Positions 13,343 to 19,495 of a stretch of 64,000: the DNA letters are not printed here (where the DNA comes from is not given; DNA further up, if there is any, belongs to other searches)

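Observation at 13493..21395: Candidate two-gene glycan assembly line: four glycosyltransferase domains plus two methyltransferase domains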

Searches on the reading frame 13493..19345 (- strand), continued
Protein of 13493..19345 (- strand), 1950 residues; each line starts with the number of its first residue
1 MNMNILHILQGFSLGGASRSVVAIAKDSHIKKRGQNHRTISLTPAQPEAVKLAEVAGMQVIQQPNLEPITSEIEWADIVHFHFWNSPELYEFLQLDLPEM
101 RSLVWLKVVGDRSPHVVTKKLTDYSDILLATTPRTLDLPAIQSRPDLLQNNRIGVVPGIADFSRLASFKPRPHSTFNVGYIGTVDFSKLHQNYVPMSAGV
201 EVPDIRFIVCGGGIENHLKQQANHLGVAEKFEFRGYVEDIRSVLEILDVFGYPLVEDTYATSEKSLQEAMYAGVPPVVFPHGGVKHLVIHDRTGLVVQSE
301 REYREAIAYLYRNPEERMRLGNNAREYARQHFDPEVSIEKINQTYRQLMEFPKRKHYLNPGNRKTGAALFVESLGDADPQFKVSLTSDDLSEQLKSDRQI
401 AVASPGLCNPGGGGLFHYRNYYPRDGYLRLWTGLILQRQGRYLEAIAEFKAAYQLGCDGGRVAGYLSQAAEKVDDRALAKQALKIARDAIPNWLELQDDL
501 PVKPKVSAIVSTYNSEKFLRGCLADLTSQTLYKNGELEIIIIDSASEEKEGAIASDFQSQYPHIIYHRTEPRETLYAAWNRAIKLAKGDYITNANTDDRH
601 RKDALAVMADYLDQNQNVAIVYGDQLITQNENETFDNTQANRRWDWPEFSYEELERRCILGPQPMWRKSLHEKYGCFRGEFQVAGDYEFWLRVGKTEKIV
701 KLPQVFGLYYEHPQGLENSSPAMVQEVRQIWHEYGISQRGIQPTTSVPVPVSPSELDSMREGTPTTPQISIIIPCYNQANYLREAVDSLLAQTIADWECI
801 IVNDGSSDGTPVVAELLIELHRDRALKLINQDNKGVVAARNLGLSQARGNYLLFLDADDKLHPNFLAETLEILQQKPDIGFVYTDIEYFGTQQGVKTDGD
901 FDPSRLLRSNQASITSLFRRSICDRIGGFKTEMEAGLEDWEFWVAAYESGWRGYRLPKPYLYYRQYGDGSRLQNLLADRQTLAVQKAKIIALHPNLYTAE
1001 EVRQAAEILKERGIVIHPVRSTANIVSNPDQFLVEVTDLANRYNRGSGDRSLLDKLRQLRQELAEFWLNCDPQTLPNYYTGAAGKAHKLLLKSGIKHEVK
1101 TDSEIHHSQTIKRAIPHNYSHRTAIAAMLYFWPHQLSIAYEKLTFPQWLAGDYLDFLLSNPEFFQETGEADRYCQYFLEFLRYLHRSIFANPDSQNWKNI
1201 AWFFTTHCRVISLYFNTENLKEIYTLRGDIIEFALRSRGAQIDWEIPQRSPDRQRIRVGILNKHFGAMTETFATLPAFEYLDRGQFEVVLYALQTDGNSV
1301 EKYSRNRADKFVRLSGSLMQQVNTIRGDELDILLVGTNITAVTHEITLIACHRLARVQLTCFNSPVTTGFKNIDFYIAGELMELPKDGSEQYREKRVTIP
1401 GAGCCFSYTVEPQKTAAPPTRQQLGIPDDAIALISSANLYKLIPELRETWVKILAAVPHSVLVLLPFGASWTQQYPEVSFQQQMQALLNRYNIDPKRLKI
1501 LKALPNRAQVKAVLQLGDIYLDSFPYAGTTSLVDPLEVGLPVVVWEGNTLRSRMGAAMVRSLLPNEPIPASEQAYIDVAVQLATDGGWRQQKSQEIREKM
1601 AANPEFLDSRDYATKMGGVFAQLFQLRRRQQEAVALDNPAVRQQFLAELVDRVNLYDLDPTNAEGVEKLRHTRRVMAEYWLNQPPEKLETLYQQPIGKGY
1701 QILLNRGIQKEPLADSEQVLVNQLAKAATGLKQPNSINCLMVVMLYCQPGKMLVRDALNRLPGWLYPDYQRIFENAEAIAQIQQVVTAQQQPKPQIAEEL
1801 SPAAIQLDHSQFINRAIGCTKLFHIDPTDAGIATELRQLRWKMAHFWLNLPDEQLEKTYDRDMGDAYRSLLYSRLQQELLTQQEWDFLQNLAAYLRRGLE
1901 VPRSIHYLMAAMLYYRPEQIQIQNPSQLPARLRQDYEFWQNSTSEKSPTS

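Call 11: find_homologous_proteins(query=window:13493-19345:-, max_evalue=1e-10)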
Query window:13493-19345:- (1950 aa): 113 proteins with E <= 1e-10 among 8000 candidates.
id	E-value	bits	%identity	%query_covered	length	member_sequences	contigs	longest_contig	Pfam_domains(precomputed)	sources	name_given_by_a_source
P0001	0.0e+0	4526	100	100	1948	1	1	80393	PF10111.15,PF13641.13,PF00534.27,PF13844.13,PF00535.33,PF13692.13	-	-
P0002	0.0e+0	3815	86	74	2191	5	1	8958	PF13489.13,PF02353.27,PF10111.15,PF13506.14,PF13844.13,PF00535.33,PF08241.19,PF05891.19,PF13692.13,PF13847.13,PF05175.21,PF13641.13,PF00534.27,PF13649.13,PF01209.25,PF08242.19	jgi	-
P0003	0.0e+0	2604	40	74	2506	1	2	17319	PF13489.13,PF02353.27,PF10111.15,PF13506.14,PF13844.13,PF00535.33,PF08241.19,PF05891.19,PF13692.13,PF13847.13,PF13641.13,PF00534.27,PF13649.13,PF01209.25,PF08242.19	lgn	-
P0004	0.0e+0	2564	40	74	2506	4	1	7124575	PF13489.13,PF02353.27,PF10111.15,PF13506.14,PF13844.13,PF00535.33,PF08241.19,PF05891.19,PF13692.13,PF13847.13,PF05175.21,PF13641.13,PF00534.27,PF13649.13,PF01209.25,PF08242.19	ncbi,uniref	ncbi:glycosyltransferase [Limnospira platensis CENA597]|uniref:glycosyltransferase n=1 Tax=Limnospir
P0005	0.0e+0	2547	65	52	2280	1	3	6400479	PF10111.15,PF13506.14,PF13641.13,PF00534.27,PF13844.13,PF00535.33,PF13692.13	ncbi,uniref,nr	ncbi:glycosyltransferase [Limnospira platensis]|uniref:glycosyltransferase n=1 Tax=Limnospira platen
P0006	0.0e+0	2358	46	64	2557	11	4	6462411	PF13489.13,PF02353.27,PF10111.15,PF13506.14,PF13579.13,PF13524.13,PF13439.13,PF13844.13,PF00535.33,PF08241.19,PF05891.19,PF13692.13,PF13847.13,PF05175.21,PF13641.13,PF00534.27,PF13649.13,PF01209.25,PF08242.19,PF20706.4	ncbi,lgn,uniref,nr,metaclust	ncbi:glycosyltransferase [Limnospira indica]|uniref:glycosyltransferase n=1 Tax=Limnospira indica Ta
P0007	0.0e+0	1915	50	53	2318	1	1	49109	PF10111.15,PF13506.14,PF13641.13,PF00534.27,PF13844.13,PF00535.33,PF13692.13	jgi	jgi:predicted O-linked N-acetylglucosamine transferase (SPINDLY family)/glycosyltransferase involved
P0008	0.0e+0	1886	41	61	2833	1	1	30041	PF13489.13,PF02353.27,PF10111.15,PF13524.13,PF13439.13,PF13844.13,PF00535.33,PF08241.19,PF05891.19,PF13692.13,PF13847.13,PF13641.13,PF00534.27,PF13649.13,PF01209.25,PF08242.19,PF20706.4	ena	-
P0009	0.0e+0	1398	48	31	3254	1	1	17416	PF13489.13,PF02353.27,PF10111.15,PF13524.13,PF13439.13,PF13844.13,PF00535.33,PF08241.19,PF05891.19,PF13692.13,PF13847.13,PF13641.13,PF00534.27,PF13649.13,PF01209.25,PF08242.19,PF20706.4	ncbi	-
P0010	0.0e+0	1382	42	47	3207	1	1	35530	PF13489.13,PF02353.27,PF10111.15,PF13524.13,PF13439.13,PF13844.13,PF00535.33,PF08241.19,PF05891.19,PF13692.13,PF13847.13,PF03848.21,PF05175.21,PF13641.13,PF00534.27,PF13649.13,PF01209.25,PF08242.19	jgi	-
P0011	0.0e+0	1288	55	26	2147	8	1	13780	PF13489.13,PF02353.27,PF21729.4,PF10111.15,PF00535.33,PF08241.19,PF05891.19,PF13692.13,PF13847.13,PF03848.21,PF05175.21,PF13641.13,PF00534.27,PF13649.13,PF13578.13,PF01209.25,PF08242.19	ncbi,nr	ncbi:MAG: glycosyltransferase, partial [Trichodesmium sp. St5_bin8]|nr:glycosyltransferase [Trichode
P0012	0.0e+0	1288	42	45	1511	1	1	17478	PF00534.27,PF13844.13,PF13692.13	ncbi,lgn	ncbi:MAG: glycosyltransferase [Microcoleaceae cyanobacterium]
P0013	0.0e+0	1243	40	46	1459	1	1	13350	PF00534.27,PF13844.13,PF13692.13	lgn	-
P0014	0.0e+0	1226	40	49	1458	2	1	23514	PF14559.13,PF00534.27,PF13371.13,PF13844.13,PF07719.24,PF13692.13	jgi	jgi:predicted O-linked N-acetylglucosamine transferase (SPINDLY family)/glycosyltransferase involved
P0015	0.0e+0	1222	43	37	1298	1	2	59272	PF00534.27,PF13844.13,PF13692.13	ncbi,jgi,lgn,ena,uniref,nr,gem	ncbi:MAG TPA: glycosyltransferase [Oscillatoriaceae cyanobacterium M33_DOE_052]|uniref:Glycosyltrans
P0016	0.0e+0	1196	45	36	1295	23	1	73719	PF00534.27,PF13844.13,PF13692.13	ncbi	-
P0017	0.0e+0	1188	44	37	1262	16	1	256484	PF00534.27,PF13844.13,PF13692.13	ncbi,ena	-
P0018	0.0e+0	1176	45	36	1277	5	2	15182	PF00534.27,PF13844.13,PF13692.13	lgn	-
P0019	0.0e+0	1169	40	46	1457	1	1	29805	PF00534.27,PF13844.13,PF13692.13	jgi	jgi:predicted O-linked N-acetylglucosamine transferase (SPINDLY family)/glycosyltransferase involved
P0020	0.0e+0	1161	42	36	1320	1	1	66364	PF00534.27,PF13844.13,PF13692.13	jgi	jgi:predicted O-linked N-acetylglucosamine transferase (SPINDLY family)/glycosyltransferase involved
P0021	0.0e+0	1098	46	29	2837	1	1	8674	PF13489.13,PF02353.27,PF10111.15,PF13524.13,PF13439.13,PF13844.13,PF00535.33,PF08241.19,PF05891.19,PF13692.13,PF13847.13,PF03848.21,PF05175.21,PF13641.13,PF00534.27,PF13649.13,PF01209.25,PF08242.19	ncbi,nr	ncbi:MAG: glycosyltransferase, partial [Cyanobacteriota bacterium]|nr:glycosyltransferase [Cyanobact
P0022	0.0e+0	1091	38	38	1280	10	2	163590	PF14559.13,PF00534.27,PF13432.13,PF13844.13,PF07719.24,PF13692.13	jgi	jgi:predicted O-linked N-acetylglucosamine transferase (SPINDLY family)/glycosyltransferase involved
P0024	3.1e-278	945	41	35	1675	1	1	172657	PF10111.15,PF13641.13,PF00534.27,PF13524.13,PF13844.13,PF00535.33,PF13692.13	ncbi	ncbi:MAG: glycosyltransferase [Cyanobacterium sp.]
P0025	2.7e-274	931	49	26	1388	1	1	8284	PF00534.27,PF13524.13,PF13844.13,PF13692.13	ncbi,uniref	ncbi:glycosyltransferase [Geminocystis sp. CENA526]|uniref:glycosyltransferase n=1 Tax=Geminocystis 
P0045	1.2e-193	664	44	25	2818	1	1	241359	PF13489.13,PF10111.15,PF13524.13,PF13428.13,PF00535.33,PF08241.19,PF05891.19,PF13692.13,PF13847.13,PF14559.13,PF05175.21,PF13641.13,PF00534.27,PF13371.13,PF13649.13,PF12895.14,PF13432.13,PF01209.25,PF08242.19,PF07719.24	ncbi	ncbi:MAG: glycosyltransferase [Acidobacteriota bacterium]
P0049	4.6e-183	629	49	26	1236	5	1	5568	PF14559.13,PF00534.27,PF13428.13,PF13844.13,PF07719.24,PF13692.13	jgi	jgi:glycosyltransferase involved in cell wall biosynthesis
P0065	1.3e-158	548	41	25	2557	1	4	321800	PF13431.13,PF10111.15,PF13524.13,PF13428.13,PF13439.13,PF00535.33,PF13692.13,PF14559.13,PF13641.13,PF00534.27,PF13432.13,PF12804.14,PF07719.24,PF20706.4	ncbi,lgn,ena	-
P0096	1.1e-95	339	38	24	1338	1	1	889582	PF14559.13,PF04230.20,PF00534.27,PF13524.13,PF13692.13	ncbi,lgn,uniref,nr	ncbi:polysaccharide pyruvyl transferase family protein [Opitutus sp. ER46]|uniref:polysaccharide pyr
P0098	2.1e-49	186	26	19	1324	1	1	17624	PF25063.1,PF03704.24,PF13431.13,PF23914.2,PF13414.13,PF13176.13,PF13428.13,PF13844.13,PF25064.2,PF13374.13,PF14559.13,PF24575.2,PF13371.13,PF00515.35,PF12895.14,PF13424.13,PF21033.5,PF13432.13,PF13429.13,PF13181.13,PF07719.24,PF13174.13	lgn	-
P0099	2.0e-43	166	24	22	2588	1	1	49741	PF25060.1,PF13414.13,PF12569.15,PF13844.13,PF13374.13,PF24575.2,PF00515.35,PF13424.13,PF13429.13,PF07719.24,PF13174.13,PF20308.5,PF25063.1,PF13431.13,PF23914.2,PF13176.13,PF24885.2,PF13428.13,PF04733.21,PF25064.2,PF14559.13,PF13371.13,PF17874.8,PF12895.14,PF21033.5,PF13432.13,PF06552.19,PF13181.13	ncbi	-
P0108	4.3e-18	82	28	17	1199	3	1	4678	PF13431.13,PF23914.2,PF13414.13,PF13176.13,PF13428.13,PF13844.13,PF00583.32,PF13374.13,PF14559.13,PF24575.2,PF13371.13,PF16261.12,PF00515.35,PF13424.13,PF13432.13,PF13181.13,PF07719.24,PF13174.13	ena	-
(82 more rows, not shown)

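Call 17: find_encoding_contigs(protein=P0005, flank=10000, max_places=2)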
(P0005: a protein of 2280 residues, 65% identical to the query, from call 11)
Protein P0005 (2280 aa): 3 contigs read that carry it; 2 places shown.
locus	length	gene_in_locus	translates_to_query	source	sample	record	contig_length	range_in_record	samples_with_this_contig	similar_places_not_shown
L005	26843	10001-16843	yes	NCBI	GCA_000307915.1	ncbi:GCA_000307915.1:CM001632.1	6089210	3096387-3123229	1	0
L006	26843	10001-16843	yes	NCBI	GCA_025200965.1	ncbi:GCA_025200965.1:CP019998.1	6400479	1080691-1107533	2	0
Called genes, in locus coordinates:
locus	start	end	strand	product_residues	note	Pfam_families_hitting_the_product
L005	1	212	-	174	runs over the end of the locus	-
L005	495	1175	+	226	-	PF00733:Asn_synthase (weak), PF06508:QueC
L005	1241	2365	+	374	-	PF00902:TatC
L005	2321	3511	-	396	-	PF02638:GHL10, PF14871:GHL6, PF02065:Melibiase (weak)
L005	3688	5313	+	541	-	-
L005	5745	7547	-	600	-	PF06480:FtsH_ext, PF06068:TIP49 (faint), PF00004:AAA, PF07728:AAA_5 (weak), PF17862:AAA_lid_3, PF01434:Peptidase_M41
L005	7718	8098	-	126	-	PF07282:Cas12f1-like_TNB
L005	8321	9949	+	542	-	PF00515:TPR_1 (faint), PF07719:TPR_2 (faint), PF13428:TPR_14 (faint), PF13578:Methyltransf_24, PF21729:IRX15_IRX15L_GXM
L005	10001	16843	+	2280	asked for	PF00534:Glycos_transf_1, PF13692:Glyco_trans_1_4, PF00535:Glycos_transf_2, PF00535:Glycos_transf_2, PF10111:Glyco_tranf_2_2, PF13641:Glyco_tranf_2_3, PF00535:Glycos_transf_2, PF13641:Glyco_tranf_2_3, +4 more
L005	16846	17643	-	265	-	PF01887:SAM_HAT_N, PF20257:SAM_HAT_C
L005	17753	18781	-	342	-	PF00145:DNA_methylase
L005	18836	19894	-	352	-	PF02350:Epimerase_2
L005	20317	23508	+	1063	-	PF08447:PAS_3, PF08448:PAS_4 (weak), PF08448:PAS_4, PF00989:PAS, PF13426:PAS_9 (weak), PF00989:PAS (weak), PF01590:GAF, PF00990:GGDEF, +3 more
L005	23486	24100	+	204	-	PF00849:PseudoU_synth_2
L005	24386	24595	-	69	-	-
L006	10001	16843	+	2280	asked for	PF00534:Glycos_transf_1, PF13692:Glyco_trans_1_4, PF00535:Glycos_transf_2, PF00535:Glycos_transf_2, PF10111:Glyco_tranf_2_2, PF13641:Glyco_tranf_2_3, PF00535:Glycos_transf_2, PF13641:Glyco_tranf_2_3, +4 more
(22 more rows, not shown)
